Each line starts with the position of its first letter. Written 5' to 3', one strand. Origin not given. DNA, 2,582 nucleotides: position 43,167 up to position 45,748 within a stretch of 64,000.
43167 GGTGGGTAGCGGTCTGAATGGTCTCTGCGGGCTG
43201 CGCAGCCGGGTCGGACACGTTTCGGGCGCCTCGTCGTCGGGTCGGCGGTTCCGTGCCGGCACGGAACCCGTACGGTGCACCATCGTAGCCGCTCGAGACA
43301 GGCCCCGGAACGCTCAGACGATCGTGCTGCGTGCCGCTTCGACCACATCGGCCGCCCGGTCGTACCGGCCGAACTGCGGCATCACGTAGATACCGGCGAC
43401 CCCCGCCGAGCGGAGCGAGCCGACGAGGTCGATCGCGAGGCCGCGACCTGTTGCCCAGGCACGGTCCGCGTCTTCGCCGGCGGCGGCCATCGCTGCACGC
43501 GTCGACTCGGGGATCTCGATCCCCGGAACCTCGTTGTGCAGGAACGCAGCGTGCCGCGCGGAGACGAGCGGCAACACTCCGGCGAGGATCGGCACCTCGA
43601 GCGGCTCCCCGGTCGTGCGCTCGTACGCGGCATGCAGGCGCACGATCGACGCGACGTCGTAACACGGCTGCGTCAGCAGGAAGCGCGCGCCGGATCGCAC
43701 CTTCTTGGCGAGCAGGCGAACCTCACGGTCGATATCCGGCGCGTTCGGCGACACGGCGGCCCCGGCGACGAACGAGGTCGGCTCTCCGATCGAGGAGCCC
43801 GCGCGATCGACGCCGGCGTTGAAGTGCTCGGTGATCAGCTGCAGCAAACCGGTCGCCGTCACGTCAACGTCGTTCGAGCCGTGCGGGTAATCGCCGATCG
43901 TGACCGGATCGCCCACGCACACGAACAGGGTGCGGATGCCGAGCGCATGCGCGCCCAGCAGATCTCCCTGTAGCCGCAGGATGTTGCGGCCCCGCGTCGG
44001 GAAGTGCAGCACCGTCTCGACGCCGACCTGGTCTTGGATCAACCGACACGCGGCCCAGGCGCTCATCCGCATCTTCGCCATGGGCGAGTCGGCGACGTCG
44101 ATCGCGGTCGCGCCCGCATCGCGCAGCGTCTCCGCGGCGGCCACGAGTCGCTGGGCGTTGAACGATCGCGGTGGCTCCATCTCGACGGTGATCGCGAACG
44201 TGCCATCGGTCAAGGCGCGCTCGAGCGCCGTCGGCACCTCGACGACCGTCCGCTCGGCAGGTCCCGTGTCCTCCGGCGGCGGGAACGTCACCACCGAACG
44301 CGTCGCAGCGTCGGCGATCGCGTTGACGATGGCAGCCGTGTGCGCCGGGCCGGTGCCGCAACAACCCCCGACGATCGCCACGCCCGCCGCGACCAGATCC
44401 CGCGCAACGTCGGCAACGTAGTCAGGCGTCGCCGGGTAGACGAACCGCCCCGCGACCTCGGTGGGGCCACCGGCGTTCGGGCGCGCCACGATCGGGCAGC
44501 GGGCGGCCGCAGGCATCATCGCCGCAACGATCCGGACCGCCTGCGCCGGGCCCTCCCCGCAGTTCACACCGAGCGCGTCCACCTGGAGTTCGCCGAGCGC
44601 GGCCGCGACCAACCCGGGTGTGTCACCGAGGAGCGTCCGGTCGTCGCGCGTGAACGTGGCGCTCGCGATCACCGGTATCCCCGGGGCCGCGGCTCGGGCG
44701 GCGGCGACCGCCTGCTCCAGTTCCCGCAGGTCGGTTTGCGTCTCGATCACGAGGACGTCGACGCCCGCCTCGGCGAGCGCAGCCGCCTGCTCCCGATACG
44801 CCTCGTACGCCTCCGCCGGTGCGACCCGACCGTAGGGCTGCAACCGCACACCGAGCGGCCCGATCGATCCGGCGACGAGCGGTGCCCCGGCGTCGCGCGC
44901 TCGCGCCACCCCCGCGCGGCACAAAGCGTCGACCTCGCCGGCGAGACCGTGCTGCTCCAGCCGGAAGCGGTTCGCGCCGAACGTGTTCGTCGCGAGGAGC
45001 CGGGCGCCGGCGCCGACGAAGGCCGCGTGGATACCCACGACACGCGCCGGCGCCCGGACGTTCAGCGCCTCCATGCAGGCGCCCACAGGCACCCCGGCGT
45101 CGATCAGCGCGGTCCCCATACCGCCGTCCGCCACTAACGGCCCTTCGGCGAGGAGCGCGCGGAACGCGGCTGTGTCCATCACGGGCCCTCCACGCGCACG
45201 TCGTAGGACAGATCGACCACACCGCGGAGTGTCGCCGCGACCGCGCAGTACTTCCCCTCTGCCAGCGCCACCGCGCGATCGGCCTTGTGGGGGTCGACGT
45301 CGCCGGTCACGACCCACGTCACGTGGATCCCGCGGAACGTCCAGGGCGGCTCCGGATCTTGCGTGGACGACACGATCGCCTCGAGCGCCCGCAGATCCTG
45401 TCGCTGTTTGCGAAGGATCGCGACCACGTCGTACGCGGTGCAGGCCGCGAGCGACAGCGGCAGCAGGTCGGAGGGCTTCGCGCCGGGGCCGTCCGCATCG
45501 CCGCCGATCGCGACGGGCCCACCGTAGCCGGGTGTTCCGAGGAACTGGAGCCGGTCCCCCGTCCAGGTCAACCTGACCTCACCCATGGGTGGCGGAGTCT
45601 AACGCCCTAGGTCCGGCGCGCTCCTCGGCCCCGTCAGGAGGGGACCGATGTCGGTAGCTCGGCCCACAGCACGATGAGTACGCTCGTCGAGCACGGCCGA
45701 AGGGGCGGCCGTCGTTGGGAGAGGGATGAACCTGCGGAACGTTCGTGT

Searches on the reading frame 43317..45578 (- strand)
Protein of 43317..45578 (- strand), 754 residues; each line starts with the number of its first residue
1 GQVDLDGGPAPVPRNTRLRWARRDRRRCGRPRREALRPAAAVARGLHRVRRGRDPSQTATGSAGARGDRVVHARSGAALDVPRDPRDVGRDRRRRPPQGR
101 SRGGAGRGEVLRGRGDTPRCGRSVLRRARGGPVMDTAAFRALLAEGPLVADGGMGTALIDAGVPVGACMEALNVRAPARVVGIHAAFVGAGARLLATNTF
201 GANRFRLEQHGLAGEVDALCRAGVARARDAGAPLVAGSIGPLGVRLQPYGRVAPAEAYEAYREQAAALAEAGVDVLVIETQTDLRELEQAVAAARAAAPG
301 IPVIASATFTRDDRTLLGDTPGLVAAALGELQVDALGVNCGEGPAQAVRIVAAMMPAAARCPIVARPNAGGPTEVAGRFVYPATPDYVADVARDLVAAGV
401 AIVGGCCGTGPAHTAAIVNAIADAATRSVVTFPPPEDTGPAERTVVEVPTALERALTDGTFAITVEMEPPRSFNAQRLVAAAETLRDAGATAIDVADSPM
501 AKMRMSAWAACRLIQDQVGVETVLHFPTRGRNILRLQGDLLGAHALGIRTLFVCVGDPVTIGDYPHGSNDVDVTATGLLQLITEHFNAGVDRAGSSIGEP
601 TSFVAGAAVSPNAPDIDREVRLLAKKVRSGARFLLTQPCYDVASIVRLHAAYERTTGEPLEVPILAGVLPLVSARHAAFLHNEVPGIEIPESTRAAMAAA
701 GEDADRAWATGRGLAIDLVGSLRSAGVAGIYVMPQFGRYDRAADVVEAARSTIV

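Call 42: search_protein_families(library=pfam, proteins=[window:43317-45578:-], max_evalue=0.01)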
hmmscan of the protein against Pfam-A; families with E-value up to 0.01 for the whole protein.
window:43317-45578:- (754 aa): 3 families
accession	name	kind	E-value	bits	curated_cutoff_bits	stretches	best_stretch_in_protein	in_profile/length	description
PF02574.22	S-methyl_trans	-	5.4e-64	217.2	22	1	148-420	1-282/283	Homocysteine S-methyltransferase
PF02219.23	MTHFR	-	5.8e-26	91.9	24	1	453-732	3-270/287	Methylenetetrahydrofolate reductase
PF20116.4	DUF6506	-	0.00058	20.7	27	1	386-438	37-89/96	Family of unknown function (DUF6506)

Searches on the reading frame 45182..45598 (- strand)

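Call 42: search_protein_families(library=pfam, proteins=[window:45182-45598:-], max_evalue=0.01)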
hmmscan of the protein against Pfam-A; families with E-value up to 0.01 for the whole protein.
window:45182-45598:- (139 aa): 1 family
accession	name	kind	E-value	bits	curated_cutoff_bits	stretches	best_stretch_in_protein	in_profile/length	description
PF02566.24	OsmC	-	1e-15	58.4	27.5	1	36-130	2-97/100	OsmC-like protein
